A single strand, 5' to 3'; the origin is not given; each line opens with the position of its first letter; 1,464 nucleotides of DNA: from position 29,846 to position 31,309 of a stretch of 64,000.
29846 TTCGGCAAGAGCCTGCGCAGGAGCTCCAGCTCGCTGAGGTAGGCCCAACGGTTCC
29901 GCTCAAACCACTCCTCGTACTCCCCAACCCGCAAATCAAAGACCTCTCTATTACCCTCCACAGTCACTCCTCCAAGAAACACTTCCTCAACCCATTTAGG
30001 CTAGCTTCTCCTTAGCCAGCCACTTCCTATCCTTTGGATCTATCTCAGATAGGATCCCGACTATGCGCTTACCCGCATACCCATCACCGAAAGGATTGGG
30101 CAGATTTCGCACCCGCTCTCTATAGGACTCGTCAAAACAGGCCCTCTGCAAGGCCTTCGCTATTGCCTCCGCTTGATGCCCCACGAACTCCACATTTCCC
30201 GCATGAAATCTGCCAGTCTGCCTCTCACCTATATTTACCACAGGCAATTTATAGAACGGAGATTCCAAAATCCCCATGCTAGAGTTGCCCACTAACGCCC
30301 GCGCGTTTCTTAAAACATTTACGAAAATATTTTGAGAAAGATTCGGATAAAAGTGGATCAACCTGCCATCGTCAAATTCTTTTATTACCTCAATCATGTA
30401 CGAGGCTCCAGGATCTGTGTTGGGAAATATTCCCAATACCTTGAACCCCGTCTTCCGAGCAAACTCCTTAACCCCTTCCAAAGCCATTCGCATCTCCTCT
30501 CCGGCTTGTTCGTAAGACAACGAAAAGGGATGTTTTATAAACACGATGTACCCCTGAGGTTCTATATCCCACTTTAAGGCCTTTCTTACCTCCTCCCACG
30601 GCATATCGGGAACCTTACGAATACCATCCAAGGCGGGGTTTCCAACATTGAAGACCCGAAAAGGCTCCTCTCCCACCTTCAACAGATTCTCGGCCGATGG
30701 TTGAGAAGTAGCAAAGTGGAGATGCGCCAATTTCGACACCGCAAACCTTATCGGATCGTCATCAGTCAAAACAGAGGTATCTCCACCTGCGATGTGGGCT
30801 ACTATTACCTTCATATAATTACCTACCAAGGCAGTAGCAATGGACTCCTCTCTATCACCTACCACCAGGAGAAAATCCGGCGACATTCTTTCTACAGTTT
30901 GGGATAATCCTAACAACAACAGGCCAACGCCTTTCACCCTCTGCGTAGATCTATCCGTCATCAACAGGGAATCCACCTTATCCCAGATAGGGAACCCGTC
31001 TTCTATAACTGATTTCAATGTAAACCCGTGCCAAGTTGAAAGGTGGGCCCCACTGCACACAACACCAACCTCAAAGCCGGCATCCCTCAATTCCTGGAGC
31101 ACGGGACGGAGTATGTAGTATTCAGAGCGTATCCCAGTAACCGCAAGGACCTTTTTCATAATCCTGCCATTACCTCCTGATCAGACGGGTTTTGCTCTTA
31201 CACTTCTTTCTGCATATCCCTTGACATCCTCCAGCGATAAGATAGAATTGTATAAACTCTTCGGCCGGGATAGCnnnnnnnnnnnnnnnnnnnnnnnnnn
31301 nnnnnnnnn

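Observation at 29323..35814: Lower-GC flagellin-glycosylation island split by tRNA-Phe (Maf + GT4 + CgeB-like ORF + NeuC/LegG-like epimerase + methyltransferase)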

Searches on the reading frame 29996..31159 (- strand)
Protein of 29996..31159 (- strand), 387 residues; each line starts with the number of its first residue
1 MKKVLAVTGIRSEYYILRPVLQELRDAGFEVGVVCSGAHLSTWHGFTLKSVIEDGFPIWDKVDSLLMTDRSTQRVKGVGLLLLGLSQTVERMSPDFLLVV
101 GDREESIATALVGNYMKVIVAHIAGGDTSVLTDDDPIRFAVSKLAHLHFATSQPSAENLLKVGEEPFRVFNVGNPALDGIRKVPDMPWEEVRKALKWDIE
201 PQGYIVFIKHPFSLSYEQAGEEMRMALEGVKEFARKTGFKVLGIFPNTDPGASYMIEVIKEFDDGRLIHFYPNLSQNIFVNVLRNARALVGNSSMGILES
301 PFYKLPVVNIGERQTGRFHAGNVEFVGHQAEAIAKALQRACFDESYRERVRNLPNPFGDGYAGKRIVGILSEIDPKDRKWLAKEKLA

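Call 6: search_protein_families(library=pfam, proteins=[window:29996-31159:-], max_evalue=0.01)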
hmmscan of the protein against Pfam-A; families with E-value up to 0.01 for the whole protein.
window:29996-31159:- (387 aa): 1 family
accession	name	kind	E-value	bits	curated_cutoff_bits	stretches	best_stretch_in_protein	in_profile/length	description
PF02350.25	Epimerase_2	-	1e-68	232.2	30.6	1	25-370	5-346/347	UDP-N-acetylglucosamine 2-epimerase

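Call 7: search_protein_families(library=ncbifam, proteins=[window:29996-31159:-], max_evalue=0.01)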
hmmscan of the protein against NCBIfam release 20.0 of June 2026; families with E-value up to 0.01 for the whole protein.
window:29996-31159:- (387 aa): 2 families
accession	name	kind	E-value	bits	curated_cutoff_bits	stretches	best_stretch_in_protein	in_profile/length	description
TIGR03568.1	NeuC_NnaA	equivalog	2.9e-100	335.7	235.9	1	2-370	1-365/365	UDP-N-acetylglucosamine 2-epimerase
TIGR00236.1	wecB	equivalog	9.9e-31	107.2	210.15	1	3-371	2-363/366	non-hydrolyzing UDP-N-acetylglucosamine 2-epimerase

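Call 45: search_solved_structures(query=window:29996-31159:-, max_evalue=1e-10)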
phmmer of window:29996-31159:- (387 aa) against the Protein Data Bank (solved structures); distinct sequences matched with E-value up to 1e-10: 16.
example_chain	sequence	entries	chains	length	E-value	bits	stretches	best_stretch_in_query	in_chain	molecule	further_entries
5xvs_A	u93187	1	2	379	2.4e-55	191.2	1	1-376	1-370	GDP/UDP-N,N'-diacetylbacillosamine 2-epimerase (Hydrolyzing)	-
5zlr_A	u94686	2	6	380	2.4e-55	191.2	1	1-376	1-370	GDP/UDP-N,N'-diacetylbacillosamine 2-epimerase (Hydrolyzing)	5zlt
4zht_A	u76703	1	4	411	1.5e-42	149.1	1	4-376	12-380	Bifunctional UDP-N-acetylglucosamine 2-epimerase/N-acetylmannosamine kinase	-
3ot5_A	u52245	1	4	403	2.6e-18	69.3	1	3-378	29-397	UDP-N-acetylglucosamine 2-epimerase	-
3dzc_A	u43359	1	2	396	1.2e-16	63.9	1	1-184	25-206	UDP-N-acetylglucosamine 2-epimerase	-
8ahe_A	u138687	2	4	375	2.7e-16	62.7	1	3-369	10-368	UDP-N-acetylglucosamine 2-epimerase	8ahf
3beo_A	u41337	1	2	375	2.7e-16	62.7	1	3-369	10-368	UDP-N-acetylglucosamine 2-epimerase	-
1f6d_A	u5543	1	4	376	1.2e-15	60.5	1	3-370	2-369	UDP-N-ACETYLGLUCOSAMINE 2-EPIMERASE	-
5enz_A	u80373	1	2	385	1.3e-15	60.5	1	1-368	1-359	UDP-GlcNAc 2-epimerase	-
1vgv_A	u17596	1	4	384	1.3e-15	60.5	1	3-370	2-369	UDP-N-acetylglucosamine 2-epimerase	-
9cm8_A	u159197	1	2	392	4.5e-15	58.7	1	3-369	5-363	UDP-N-acetylglucosamine 2-epimerase (non-hydrolyzing)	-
6vlb_A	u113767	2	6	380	8.4e-15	57.8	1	3-370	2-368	UDP-N-acetylglucosamine 2-epimerase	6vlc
4fkz_A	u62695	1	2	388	8.6e-15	57.7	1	3-368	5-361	UDP-N-acetylglucosamine 2-epimerase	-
1o6c_A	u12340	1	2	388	8.7e-15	57.7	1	3-368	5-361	UDP-N-acetylglucosamine 2-epimerase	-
4neq_A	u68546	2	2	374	2.8e-13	52.8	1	74-371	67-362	UDP-N-acetylglucosamine 2-epimerase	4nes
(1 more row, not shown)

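Call 69: find_homologous_proteins(query=window:29996-31159:-, max_evalue=1e-60)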
Query window:29996-31159:- (387 aa): 1256 proteins with E <= 1e-60 among 8000 candidates; the best 120 are listed.
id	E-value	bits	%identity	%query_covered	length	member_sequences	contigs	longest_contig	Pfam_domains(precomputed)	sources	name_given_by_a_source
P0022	7.6e-259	876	100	100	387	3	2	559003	PF02350.26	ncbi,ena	-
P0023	4.1e-159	548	64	100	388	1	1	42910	PF02350.26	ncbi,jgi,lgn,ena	-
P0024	3.0e-152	525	61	97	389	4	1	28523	PF02350.26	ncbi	-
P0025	7.6e-152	524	63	100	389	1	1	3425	PF02350.26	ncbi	-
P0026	3.0e-151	522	61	99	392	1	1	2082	PF02350.26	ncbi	-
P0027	1.3e-149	516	60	97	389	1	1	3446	PF02350.26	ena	-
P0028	1.6e-145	503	59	100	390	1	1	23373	PF02350.26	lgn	-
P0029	1.4e-144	500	57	100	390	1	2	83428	PF02350.26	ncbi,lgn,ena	-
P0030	2.5e-144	499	59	100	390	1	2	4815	PF02350.26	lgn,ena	-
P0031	3.3e-144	499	58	100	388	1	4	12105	PF02350.26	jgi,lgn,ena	-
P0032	4.6e-144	498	58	100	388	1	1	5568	PF02350.26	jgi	-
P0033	2.4e-143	496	58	100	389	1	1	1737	PF02350.26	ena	-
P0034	3.4e-143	495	59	99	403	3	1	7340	PF02350.26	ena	-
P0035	3.9e-143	495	57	100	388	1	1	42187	PF02350.26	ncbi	-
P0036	1.8e-142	493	58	99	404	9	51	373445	PF02350.26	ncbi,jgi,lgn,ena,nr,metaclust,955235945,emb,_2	ncbi:MAG: UDP-N-acetylglucosamine 2-epimerase [Bacillota bacterium]|jgi:GDP/UDP-N,N'-diacetylbacillo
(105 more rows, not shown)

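Call 70: find_encoding_contigs(protein=P0023, flank=10000, max_places=1)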
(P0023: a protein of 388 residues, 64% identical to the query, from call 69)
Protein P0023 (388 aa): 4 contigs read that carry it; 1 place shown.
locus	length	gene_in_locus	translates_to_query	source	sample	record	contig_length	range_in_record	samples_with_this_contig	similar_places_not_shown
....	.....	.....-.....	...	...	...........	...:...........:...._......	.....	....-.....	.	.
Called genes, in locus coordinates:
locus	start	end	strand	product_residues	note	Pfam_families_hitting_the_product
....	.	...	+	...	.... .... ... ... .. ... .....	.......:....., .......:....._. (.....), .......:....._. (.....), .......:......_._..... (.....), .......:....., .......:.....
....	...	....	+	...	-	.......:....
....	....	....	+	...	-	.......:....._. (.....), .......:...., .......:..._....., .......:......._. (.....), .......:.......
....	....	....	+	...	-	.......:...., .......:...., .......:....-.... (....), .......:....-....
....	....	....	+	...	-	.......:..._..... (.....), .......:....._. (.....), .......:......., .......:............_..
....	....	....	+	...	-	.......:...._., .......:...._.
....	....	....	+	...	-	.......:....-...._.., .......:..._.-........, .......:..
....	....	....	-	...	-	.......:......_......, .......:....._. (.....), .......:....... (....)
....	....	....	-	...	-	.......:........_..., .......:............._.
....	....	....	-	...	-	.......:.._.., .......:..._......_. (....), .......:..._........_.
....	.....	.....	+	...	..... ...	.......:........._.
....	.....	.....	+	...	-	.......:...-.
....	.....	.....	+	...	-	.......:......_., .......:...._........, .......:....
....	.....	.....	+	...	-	?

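Call 71: find_encoding_contigs(protein=P0028, flank=10000, max_places=1)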
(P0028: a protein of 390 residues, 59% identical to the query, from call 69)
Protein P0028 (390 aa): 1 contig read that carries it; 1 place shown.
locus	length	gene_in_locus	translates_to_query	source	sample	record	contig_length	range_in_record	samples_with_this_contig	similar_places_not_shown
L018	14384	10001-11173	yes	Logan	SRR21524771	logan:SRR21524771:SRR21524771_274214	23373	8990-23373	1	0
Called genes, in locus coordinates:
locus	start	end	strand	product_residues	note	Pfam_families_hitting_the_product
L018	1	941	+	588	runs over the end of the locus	PF27859:LIC12162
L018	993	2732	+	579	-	PF00664:ABC_membrane, PF02463:SMC_N (faint), PF13555:AAA_29 (weak), PF00005:ABC_tran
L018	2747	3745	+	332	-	PF00106:adh_short, PF01073:3Beta_HSD, PF01370:Epimerase, PF02719:Polysacc_synt_2, PF04321:RmlD_sub_bind, PF07993:NAD_binding_4, PF16363:GDP_Man_Dehyd, PF13460:NAD_binding_10, +1 more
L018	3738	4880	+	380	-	PF01041:DegT_DnrJ_EryC1, PF01276:OKR_DC_1 (weak)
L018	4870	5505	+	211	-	PF17836:PglD_N (weak), PF25084:LbH_EIF2B (faint), PF25087:GMPPB_C (weak), PF00132:Hexapep, PF14602:Hexapep_2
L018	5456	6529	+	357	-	PF03102:NeuB, PF08666:SAF (weak)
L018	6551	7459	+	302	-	PF01073:3Beta_HSD, PF01370:Epimerase, PF02719:Polysacc_synt_2 (faint), PF04321:RmlD_sub_bind, PF08659:KR (faint), PF16363:GDP_Man_Dehyd, PF07993:NAD_binding_4 (weak)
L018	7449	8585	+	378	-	PF00155:Aminotran_1_2, PF01041:DegT_DnrJ_EryC1, PF01212:Beta_elim_lyase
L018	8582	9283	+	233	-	PF08889:WbqC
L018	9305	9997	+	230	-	PF13489:Methyltransf_23, PF13847:Methyltransf_31, PF08241:Methyltransf_11, PF08242:Methyltransf_12 (weak), PF13649:Methyltransf_25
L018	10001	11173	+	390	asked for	PF02350:Epimerase_2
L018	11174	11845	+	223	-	PF02585:PIG-L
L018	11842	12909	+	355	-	PF00571:CBS (faint), PF00483:NTP_transferase, PF12804:NTP_transf_3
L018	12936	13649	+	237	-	PF02348:CTP_transf_3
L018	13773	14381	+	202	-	PF00117:GATase, PF07685:GATase_3, PF01174:SNO (weak), PF07722:Peptidase_C26 (faint)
